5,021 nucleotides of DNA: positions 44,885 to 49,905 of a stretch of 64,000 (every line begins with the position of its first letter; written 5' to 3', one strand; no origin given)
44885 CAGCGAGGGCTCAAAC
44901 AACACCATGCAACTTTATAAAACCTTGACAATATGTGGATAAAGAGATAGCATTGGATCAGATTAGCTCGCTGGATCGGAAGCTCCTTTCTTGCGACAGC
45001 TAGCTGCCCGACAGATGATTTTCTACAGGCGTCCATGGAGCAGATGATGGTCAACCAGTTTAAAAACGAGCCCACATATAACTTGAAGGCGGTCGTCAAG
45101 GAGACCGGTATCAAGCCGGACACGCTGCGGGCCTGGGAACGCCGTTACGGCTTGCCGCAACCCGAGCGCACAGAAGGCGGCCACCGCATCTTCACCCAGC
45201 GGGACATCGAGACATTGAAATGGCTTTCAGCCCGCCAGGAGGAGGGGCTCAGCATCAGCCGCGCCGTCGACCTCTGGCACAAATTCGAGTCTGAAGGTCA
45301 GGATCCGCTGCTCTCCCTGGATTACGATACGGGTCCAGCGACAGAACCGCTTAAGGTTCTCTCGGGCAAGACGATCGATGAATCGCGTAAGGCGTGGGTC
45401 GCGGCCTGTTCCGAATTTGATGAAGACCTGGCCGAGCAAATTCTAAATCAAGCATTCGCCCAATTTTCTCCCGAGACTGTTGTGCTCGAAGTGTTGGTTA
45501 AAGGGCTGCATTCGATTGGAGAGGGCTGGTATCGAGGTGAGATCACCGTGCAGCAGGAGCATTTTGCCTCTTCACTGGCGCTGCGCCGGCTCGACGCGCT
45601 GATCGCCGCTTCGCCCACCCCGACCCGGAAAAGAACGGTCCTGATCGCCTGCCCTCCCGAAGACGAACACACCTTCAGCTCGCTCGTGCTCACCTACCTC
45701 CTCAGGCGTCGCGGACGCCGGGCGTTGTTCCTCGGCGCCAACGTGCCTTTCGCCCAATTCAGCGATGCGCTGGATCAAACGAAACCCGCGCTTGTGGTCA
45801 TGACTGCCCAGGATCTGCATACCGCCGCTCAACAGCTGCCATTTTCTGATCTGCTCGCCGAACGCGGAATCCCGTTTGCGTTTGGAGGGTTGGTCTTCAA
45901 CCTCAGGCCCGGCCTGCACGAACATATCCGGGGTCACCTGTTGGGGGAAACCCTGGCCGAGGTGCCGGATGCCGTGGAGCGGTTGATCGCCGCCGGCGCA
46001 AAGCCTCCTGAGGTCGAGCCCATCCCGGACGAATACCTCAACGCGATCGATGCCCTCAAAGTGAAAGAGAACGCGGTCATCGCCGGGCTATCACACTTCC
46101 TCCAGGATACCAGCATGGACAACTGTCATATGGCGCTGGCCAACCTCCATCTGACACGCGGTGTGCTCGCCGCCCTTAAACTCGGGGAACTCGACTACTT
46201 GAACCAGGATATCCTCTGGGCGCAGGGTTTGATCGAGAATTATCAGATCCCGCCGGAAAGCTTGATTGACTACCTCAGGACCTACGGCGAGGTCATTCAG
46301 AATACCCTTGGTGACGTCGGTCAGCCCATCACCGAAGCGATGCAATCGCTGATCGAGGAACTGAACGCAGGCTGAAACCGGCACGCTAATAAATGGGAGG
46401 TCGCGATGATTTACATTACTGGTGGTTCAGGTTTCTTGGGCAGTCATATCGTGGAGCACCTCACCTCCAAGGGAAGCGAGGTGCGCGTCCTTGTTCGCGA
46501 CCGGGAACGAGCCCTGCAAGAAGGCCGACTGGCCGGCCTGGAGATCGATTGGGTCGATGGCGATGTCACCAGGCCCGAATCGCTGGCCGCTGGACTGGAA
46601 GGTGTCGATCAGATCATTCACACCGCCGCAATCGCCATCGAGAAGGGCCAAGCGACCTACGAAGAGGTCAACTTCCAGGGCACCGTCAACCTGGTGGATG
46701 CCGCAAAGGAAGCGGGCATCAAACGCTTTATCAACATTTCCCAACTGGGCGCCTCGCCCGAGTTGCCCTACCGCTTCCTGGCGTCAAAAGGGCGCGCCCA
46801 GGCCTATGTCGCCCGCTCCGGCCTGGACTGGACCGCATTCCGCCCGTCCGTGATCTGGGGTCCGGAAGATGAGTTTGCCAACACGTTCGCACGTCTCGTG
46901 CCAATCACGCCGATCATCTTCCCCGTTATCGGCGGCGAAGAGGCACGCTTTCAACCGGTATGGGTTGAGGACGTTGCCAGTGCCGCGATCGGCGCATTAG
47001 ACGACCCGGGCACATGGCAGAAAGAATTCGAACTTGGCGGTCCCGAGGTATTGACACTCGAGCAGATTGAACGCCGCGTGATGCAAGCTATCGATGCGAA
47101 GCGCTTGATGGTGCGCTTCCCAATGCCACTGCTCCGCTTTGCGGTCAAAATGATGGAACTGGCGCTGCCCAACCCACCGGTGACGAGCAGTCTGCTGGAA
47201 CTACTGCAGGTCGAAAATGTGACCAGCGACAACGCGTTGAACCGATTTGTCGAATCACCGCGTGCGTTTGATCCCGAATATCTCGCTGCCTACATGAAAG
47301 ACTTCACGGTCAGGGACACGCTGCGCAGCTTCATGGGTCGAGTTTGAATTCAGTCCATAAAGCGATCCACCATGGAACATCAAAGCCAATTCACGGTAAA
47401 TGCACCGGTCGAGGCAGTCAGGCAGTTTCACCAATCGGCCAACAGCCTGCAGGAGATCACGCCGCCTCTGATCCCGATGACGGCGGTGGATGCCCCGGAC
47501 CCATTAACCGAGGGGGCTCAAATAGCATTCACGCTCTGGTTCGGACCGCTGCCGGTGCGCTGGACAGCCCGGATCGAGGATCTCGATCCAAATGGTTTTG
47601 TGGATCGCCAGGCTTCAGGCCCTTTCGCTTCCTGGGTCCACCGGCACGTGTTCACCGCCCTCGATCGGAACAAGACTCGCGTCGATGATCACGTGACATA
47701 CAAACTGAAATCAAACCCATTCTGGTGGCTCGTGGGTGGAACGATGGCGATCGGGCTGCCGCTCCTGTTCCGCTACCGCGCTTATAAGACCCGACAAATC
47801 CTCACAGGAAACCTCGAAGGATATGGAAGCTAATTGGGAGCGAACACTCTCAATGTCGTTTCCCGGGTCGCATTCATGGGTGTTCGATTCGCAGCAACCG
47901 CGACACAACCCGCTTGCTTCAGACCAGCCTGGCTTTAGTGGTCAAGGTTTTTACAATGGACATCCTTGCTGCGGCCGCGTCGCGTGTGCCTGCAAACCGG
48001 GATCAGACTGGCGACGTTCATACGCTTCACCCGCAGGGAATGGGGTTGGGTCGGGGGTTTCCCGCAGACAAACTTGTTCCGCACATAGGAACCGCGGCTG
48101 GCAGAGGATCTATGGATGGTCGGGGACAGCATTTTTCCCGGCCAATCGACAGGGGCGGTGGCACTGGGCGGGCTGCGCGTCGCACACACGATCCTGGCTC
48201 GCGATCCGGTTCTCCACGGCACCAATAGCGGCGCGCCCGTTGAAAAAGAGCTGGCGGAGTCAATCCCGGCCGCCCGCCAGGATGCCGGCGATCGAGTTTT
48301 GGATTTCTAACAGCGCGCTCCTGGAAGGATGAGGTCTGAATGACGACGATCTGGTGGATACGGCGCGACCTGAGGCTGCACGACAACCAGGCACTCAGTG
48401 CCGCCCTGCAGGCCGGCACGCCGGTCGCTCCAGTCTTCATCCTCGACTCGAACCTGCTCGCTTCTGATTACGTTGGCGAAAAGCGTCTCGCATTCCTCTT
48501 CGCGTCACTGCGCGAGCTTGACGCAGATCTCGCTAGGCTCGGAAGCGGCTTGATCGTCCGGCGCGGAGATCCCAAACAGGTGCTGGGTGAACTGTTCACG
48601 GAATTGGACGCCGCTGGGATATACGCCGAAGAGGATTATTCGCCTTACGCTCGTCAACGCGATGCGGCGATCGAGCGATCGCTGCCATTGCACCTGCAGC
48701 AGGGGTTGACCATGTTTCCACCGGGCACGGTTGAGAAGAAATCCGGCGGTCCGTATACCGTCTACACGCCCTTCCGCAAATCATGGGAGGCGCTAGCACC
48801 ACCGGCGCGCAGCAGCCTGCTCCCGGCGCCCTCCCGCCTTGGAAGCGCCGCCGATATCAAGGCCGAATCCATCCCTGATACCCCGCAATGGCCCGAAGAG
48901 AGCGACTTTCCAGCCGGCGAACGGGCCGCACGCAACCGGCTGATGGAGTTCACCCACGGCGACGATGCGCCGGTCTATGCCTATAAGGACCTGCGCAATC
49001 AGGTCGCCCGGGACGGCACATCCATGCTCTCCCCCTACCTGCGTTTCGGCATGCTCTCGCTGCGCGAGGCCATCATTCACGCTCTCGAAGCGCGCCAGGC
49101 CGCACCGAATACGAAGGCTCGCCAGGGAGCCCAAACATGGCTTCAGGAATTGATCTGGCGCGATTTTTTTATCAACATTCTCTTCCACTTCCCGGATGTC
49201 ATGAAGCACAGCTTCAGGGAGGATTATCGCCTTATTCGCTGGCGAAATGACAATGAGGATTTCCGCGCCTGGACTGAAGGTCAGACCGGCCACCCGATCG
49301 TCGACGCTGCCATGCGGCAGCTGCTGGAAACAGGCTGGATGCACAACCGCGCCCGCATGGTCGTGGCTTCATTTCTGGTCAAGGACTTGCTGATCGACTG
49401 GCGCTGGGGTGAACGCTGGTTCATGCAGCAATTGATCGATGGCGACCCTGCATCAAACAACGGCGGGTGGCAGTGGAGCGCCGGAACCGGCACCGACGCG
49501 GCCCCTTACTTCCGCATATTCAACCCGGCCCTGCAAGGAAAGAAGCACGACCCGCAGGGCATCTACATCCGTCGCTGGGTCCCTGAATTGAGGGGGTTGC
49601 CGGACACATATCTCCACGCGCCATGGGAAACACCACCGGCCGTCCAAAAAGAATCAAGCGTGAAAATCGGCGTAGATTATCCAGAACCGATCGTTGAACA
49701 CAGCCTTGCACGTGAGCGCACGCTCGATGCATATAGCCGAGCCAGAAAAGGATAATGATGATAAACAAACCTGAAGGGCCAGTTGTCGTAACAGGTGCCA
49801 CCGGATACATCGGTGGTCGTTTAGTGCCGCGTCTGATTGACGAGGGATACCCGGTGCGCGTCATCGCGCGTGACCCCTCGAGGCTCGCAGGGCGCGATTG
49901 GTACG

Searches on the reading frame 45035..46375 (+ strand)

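Call 3: search_protein_families(library=pfam, proteins=[window:45035-46375:+], max_evalue=0.01)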
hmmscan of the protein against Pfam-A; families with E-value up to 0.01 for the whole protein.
window:45035-46375:+ (446 aa): 4 families
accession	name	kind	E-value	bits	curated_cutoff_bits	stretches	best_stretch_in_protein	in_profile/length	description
PF13411.12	MerR_1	-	1.1e-14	54.7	21.6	1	15-78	1-63/69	MerR HTH family regulatory protein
PF02607.22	B12-binding_2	-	2.3e-14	53.8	23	1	122-189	6-73/74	B12 binding domain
PF00376.29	MerR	-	2.5e-10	40.4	28.2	1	19-53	4-38/38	MerR family regulatory protein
PF02310.24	B12-binding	-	1.1e-05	25.6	32.1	1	201-294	2-97/121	B12 binding domain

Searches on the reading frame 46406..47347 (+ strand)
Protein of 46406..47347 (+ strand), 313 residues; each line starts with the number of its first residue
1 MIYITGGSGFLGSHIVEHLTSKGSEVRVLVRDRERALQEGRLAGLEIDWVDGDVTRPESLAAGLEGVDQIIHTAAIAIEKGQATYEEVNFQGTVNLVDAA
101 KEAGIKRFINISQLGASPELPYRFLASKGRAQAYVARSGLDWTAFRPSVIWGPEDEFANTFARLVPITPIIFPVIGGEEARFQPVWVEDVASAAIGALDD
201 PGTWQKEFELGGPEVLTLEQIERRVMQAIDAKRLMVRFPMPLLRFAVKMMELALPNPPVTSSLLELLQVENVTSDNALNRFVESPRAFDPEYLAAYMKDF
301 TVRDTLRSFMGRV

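Call 38: search_protein_families(library=pfam, proteins=[window:46406-47347:+], max_evalue=0.00001)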
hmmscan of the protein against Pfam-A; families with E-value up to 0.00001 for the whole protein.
window:46406-47347:+ (313 aa): 8 families
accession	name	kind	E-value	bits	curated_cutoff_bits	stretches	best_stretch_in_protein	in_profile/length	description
PF13460.12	NAD_binding_10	-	5.7e-27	95.2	27.2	1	6-150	1-146/184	NAD(P)H-binding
PF01073.25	3Beta_HSD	-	9.6e-25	87.6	22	1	4-114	2-117/280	3-beta hydroxysteroid dehydrogenase/isomerase family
PF01370.27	Epimerase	-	2.1e-22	80.2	20.9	1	2-112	1-114/240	NAD dependent epimerase/dehydratase family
PF05368.20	NmrA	-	9.6e-20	71.8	27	1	2-232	5-237/298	NmrA-like family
PF16363.11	GDP_Man_Dehyd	-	5.5e-12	46.2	27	1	4-112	2-128/332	GDP-mannose 4,6 dehydratase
PF07993.18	NAD_binding_4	-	1.7e-10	40.9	20.1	1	4-112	1-136/258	Male sterility protein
PF02719.21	Polysacc_synt_2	-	5.2e-08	32.8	20.2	1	2-112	1-127/293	Polysaccharide biosynthesis protein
PF04321.23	RmlD_sub_bind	-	6.6e-07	29.1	27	1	2-112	3-100/287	RmlD substrate binding domain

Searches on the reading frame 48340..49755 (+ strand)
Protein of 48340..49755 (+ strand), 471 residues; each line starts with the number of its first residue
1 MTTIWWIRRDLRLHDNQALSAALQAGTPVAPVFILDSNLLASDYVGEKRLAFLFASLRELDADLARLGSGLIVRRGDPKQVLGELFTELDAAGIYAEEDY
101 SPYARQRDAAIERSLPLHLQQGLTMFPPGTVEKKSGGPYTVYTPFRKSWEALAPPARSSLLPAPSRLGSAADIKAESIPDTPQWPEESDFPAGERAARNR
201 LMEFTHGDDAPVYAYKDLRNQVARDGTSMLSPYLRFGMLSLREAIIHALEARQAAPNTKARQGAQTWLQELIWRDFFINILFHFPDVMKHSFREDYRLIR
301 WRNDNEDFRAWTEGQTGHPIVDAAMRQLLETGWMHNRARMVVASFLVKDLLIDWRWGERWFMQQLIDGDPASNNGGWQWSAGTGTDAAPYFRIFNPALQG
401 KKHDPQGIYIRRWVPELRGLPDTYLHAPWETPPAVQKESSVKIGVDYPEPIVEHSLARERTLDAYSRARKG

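Call 38: search_protein_families(library=pfam, proteins=[window:48340-49755:+], max_evalue=0.00001)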
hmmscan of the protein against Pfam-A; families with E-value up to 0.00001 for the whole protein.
window:48340-49755:+ (471 aa): 2 families
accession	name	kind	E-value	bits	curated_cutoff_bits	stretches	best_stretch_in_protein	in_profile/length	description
PF03441.19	FAD_binding_7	-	3.5e-93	311.1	27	1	267-466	1-202/203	FAD binding domain of DNA photolyase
PF00875.24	DNA_photolyase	-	2.5e-47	161.3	26.6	1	4-153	2-156/164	DNA photolyase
